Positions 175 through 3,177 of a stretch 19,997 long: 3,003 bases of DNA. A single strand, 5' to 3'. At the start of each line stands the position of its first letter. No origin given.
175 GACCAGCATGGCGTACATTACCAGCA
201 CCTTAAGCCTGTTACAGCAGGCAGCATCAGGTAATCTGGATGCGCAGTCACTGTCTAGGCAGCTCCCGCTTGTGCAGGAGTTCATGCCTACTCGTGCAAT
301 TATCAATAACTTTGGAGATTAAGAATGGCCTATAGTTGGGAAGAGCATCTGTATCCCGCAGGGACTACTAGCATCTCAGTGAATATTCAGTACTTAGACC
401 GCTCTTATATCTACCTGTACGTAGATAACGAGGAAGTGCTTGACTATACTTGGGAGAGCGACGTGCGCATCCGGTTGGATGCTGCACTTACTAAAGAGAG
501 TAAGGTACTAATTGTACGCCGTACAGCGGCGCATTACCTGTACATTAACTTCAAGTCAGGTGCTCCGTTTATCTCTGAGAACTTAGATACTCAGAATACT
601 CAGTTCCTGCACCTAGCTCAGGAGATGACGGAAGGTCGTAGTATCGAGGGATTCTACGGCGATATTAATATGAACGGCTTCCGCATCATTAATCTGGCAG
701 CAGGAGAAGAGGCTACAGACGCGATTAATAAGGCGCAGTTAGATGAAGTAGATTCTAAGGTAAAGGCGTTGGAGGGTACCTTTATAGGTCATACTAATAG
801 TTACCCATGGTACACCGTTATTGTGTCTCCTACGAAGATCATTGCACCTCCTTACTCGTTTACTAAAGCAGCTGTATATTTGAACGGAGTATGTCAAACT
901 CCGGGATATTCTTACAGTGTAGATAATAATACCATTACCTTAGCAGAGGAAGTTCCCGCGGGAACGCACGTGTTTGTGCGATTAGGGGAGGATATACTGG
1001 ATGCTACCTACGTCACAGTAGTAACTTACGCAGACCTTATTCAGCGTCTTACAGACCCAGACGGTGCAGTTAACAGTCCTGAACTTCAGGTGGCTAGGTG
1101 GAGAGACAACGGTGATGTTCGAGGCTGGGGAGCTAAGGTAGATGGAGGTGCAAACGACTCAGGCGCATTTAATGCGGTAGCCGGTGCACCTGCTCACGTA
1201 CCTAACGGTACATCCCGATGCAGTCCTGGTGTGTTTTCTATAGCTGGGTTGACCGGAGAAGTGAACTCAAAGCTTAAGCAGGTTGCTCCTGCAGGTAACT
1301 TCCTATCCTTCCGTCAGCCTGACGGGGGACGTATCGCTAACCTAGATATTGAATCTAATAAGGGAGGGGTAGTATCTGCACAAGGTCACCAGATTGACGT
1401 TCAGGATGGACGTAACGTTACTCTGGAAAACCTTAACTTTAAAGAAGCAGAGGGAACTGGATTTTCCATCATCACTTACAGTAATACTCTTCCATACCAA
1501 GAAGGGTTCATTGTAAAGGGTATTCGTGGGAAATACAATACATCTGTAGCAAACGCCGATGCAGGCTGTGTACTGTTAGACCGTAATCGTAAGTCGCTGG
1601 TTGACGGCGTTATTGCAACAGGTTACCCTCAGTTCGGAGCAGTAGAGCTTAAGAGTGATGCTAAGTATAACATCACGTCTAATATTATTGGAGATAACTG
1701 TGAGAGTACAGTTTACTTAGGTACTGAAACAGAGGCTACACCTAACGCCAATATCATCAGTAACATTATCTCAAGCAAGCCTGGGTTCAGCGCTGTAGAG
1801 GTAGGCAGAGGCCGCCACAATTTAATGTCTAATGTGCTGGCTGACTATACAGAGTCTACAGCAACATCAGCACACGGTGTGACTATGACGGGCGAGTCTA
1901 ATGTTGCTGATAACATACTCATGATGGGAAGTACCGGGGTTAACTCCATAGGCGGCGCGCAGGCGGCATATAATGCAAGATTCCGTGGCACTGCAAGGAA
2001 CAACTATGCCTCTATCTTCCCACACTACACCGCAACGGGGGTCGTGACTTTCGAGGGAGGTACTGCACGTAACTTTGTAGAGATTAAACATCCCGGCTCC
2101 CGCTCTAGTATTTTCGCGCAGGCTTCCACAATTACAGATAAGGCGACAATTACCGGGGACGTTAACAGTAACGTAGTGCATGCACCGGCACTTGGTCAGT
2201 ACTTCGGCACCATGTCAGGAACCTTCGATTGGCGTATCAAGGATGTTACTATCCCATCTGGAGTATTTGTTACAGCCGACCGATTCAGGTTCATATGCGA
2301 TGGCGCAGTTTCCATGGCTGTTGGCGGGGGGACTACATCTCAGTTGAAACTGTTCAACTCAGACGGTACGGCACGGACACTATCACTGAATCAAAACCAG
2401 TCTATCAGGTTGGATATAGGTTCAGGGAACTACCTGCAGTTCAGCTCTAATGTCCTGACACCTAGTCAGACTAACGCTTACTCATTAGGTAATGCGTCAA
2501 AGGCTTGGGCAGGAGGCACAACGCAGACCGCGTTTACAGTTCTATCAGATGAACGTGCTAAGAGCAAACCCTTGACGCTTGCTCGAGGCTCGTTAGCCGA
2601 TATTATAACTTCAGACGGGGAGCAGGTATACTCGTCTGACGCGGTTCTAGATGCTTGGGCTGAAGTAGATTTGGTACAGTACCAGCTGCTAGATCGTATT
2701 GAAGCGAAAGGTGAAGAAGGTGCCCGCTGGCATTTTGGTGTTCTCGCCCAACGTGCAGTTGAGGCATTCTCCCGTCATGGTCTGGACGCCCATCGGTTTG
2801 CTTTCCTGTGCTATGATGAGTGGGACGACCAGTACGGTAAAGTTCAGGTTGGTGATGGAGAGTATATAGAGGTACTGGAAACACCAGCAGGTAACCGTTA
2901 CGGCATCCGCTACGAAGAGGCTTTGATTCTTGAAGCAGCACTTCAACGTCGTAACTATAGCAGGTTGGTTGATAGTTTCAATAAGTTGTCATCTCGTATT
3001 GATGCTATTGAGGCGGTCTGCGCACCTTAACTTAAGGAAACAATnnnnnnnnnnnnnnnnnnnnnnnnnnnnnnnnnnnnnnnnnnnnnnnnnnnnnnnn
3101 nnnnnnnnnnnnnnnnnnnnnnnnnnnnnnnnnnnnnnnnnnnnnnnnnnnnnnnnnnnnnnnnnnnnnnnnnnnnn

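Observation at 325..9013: Two beta-helix receptor-binding proteins: anchored fibre with chaperone domain plus anchorless spike after the lysis cassette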

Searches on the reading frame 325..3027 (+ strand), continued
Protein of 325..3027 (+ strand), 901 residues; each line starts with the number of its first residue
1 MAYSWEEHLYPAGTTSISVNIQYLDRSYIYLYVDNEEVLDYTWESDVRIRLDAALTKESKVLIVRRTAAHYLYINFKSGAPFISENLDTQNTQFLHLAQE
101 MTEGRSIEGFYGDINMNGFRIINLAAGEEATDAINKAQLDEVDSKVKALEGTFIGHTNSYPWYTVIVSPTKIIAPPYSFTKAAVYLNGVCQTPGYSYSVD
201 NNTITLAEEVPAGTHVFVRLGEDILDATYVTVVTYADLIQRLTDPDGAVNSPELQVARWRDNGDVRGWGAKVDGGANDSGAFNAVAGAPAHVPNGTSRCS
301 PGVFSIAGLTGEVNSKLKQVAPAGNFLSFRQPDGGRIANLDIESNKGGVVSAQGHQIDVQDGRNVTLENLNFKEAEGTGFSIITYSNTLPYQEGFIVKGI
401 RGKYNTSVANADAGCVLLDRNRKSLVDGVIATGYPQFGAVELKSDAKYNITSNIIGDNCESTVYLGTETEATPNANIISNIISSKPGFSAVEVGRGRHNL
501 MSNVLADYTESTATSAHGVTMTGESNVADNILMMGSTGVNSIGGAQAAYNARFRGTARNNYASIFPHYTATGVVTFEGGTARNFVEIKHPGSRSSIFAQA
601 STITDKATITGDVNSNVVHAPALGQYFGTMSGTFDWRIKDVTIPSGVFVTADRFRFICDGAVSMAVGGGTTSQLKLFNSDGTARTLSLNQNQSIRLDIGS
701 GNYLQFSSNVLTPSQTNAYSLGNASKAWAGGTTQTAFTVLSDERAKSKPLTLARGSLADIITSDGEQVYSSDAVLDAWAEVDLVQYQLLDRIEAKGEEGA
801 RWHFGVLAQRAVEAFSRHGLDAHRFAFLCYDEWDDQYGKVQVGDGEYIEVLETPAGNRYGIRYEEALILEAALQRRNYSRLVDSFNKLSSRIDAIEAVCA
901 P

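Call 71: fold_search(model_id=the predicted structure, library=pdb)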
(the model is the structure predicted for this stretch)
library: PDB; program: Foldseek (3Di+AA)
matches with E <= 10: 549; with E <= 0.001: 76
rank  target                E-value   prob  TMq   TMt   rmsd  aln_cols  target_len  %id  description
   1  2x3h_A                3.2e-41  1.00  0.43  0.75   8.0       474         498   49  COLIPHAGE K5A LYASE (released 2010-06-02)
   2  8es4_F                4.0e-11  1.00  0.08  0.46  14.9       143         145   59  Focused reconstruction of HRP29 tail (released 2023-10-18)
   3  8es4_H                1.3e-07  1.00  0.07  0.40  15.9       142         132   58  Focused reconstruction of HRP29 tail (released 2023-10-18)
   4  2pyg_B                9.5e-07  1.00  0.25  0.54   8.7       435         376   14  Azotobacter vinelandii Mannuronan C-5 epimerase AlgE4 A-module (released 2008-05-27)
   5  2pyh_B                9.5e-07  1.00  0.23  0.49  10.1       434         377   14  Azotobacter vinelandii Mannuronan C-5 epimerase AlgE4 A-module complexed with mannuronan trisaccharide (released 2008-05-27)
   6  6k0v_A                1.0e-06  1.00  0.14  0.20  21.4       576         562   10  Catalytic domain of GH87 alpha-1,3-glucanase D1069A in complex with tetrasaccharides (released 2019-12-25)
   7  6k0q_A                1.1e-06  1.00  0.26  0.39  23.2       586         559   12  Catalytic domain of GH87 alpha-1,3-glucanase D1068A in complex with nigerose (released 2019-12-25)
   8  6k0p_A                1.2e-06  1.00  0.14  0.20  22.2       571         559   11  Catalytic domain of GH87 alpha-1,3-glucanase D1045A in complex with nigerose (released 2019-12-25)
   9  2pyg_A                1.3e-06  1.00  0.22  0.48  10.3       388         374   16  Azotobacter vinelandii Mannuronan C-5 epimerase AlgE4 A-module (released 2008-05-27)
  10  3gw6_D                1.4e-06  1.00  0.11  0.34  18.8       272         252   26  Intramolecular Chaperone (released 2010-02-02)
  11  6k0m                  1.5e-06  1.00  0.15  0.21  22.9       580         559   11  Catalytic domain of GH87 alpha-1,3-glucanase from Paenibacillus glycanilyticus FH11 (released 2019-12-25)
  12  6k0s_A                2.1e-06  1.00  0.20  0.31  23.9       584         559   11  Catalytic domain of GH87 alpha-1,3-glucanase D1069A in complex with nigerose (released 2019-12-25)
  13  3gw6_A                3.7e-06  1.00  0.11  0.33  18.9       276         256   25  Intramolecular Chaperone (released 2010-02-02)
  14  3gw6_B                4.2e-06  1.00  0.11  0.34  18.9       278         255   25  Intramolecular Chaperone (released 2010-02-02)
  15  3suc                  5.1e-06  1.00  0.32  0.37   3.7       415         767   12  Crystal structure of the pre-mature bacteriophage phi29 gene product 12 (released 2011-08-03)
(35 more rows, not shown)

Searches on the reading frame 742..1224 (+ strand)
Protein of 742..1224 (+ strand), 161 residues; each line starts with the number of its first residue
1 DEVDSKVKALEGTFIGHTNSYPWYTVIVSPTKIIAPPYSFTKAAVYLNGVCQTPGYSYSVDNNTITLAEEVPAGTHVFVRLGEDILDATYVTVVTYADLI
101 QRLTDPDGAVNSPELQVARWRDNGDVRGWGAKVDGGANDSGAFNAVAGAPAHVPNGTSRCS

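Call 66: search_solved_structures(query=window:742-1224:+, max_evalue=1, show_alignments=3)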
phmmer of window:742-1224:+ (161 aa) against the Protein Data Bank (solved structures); distinct sequences matched with E-value up to 1: 10.
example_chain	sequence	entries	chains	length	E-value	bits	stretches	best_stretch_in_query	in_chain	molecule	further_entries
8vbx_R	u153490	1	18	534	1.3e-27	99.9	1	4-127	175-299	Tail fiber (gp47)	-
8es4_G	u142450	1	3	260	3.8e-27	98.4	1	1-100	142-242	Gp44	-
23sh_r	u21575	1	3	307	1.2e-18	70.7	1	3-88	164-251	tail fiber gp9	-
9vvr_A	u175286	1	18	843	1.4e-11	47.7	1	66-139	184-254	Tail spike protein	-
9k4a_A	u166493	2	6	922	3.7e-11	46.4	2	33-88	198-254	Depolymerase, capsule K1-specific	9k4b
9d83_D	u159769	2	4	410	0.00022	24.4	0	30-81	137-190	Gp49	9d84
7y22_e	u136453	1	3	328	0.00022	24.4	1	2-86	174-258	tail adaptor protein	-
9d80_D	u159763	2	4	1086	0.03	17.4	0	29-85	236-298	Tail fiber protein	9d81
8iyj_Y0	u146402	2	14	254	0.52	13.4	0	28-70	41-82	Outer dense fiber protein 3 | Ciliary microtubule associated protein 1A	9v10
8otz_A1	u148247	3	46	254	0.54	13.3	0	28-69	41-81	Outer dense fiber of sperm tails 3 | Ciliary microtubule associated protein 1A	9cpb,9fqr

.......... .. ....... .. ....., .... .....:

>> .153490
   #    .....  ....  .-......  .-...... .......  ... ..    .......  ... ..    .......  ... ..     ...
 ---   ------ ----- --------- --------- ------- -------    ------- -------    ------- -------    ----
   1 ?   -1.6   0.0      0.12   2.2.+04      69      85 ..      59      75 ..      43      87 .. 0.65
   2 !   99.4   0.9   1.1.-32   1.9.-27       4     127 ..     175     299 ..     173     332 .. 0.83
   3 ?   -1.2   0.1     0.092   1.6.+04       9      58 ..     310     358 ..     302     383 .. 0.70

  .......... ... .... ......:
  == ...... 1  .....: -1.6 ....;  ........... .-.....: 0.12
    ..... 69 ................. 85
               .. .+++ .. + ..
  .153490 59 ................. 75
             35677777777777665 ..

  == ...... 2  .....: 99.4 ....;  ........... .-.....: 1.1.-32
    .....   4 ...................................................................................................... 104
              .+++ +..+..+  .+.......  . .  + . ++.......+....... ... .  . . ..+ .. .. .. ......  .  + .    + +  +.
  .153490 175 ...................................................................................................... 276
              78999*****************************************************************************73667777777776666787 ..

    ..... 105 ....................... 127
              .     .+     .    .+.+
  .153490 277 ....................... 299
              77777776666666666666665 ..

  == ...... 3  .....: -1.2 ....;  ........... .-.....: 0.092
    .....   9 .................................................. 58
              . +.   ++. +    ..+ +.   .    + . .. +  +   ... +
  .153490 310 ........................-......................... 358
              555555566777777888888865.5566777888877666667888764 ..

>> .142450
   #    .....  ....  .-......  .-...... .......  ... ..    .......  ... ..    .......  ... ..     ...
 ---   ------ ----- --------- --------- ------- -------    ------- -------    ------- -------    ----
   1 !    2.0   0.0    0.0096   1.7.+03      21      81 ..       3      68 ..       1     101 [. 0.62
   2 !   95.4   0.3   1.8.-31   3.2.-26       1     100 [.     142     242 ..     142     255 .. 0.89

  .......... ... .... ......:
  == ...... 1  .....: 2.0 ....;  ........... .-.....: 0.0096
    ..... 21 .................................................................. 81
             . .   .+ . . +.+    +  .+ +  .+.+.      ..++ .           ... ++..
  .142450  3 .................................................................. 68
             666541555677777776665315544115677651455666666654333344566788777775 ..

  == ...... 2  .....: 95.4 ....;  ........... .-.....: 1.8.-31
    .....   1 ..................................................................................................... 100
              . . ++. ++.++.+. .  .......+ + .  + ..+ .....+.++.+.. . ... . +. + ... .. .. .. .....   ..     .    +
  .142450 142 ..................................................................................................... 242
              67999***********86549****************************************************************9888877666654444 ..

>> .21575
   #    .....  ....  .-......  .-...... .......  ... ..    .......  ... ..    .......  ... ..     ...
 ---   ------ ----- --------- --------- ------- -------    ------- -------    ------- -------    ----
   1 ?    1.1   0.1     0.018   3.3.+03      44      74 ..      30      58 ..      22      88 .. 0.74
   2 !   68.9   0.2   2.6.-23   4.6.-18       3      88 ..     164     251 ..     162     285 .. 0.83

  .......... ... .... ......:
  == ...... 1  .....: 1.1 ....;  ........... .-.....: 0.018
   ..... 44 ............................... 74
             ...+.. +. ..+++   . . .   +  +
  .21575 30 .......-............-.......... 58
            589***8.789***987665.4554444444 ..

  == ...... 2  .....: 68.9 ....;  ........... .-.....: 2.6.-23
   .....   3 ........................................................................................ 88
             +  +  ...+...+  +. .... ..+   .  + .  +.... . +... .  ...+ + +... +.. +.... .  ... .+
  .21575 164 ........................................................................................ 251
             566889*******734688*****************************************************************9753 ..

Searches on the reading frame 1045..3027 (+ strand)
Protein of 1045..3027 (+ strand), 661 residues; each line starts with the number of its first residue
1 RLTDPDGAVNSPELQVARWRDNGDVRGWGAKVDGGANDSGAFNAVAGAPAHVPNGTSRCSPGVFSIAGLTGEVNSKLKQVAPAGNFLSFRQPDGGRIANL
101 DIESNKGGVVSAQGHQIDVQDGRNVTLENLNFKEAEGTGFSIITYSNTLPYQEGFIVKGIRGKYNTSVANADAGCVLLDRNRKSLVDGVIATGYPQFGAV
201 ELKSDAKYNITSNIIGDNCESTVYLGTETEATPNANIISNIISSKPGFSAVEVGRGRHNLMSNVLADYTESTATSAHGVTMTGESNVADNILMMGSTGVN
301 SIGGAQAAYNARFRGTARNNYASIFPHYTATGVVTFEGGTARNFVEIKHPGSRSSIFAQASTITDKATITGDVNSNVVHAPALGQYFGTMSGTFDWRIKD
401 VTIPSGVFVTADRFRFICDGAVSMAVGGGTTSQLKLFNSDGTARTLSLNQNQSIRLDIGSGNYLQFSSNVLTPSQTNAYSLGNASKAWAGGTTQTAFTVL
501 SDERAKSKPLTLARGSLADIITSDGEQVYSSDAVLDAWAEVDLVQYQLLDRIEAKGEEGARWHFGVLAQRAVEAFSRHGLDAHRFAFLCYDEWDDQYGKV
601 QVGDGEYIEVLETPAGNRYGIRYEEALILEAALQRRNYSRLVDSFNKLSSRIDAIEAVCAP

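Call 50: find_homologous_proteins(query=window:1045-3027:+, max_evalue=1e-20)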
Query window:1045-3027:+ (661 aa): 60 proteins with E <= 1e-20 among 8000 candidates.
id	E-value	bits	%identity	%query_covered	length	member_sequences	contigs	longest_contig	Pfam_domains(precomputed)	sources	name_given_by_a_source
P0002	0.0e+0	1463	99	100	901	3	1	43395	PF13884.12,PF05662.20,PF03906.21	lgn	-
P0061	0.0e+0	1074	71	99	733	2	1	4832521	PF13884.12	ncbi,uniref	ncbi:tail fiber domain-containing protein [Leclercia sp. LSNIH1]|uniref:tail fiber domain-containing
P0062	0.0e+0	1069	71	99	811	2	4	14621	PF13884.12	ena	-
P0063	0.0e+0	1038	71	99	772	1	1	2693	PF13884.12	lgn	-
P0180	1.8e-202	692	53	97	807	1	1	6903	PF13884.12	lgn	-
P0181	2.0e-199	682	53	94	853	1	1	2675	PF18668.7,PF13884.12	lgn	-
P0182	7.0e-199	681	52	98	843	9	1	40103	PF18668.7,PF13884.12,PF03906.21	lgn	-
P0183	8.7e-199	680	52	98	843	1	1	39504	PF18668.7,PF13884.12,PF03906.21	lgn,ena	-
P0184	1.0e-198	680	52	98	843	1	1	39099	PF18668.7,PF13884.12,PF03906.21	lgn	-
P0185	4.3e-198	678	52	98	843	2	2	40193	PF18668.7,PF13884.12,PF03906.21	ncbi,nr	ncbi:hypothetical protein 101220B2_002 [Escherichia phage vB_EcoP-101120B2]|nr:hypothetical protein 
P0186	4.6e-198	678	53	94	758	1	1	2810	PF13884.12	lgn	-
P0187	1.4e-197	676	51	98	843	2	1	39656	PF18668.7,PF13884.12,PF03906.21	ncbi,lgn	-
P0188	1.5e-197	676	51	98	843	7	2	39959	PF18668.7,PF13884.12,PF03906.21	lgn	-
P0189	2.7e-197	675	51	98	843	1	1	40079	PF18668.7,PF13884.12,PF03906.21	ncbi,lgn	-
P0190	3.2e-197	675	51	98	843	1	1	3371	PF18668.7,PF13884.12,PF03906.21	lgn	-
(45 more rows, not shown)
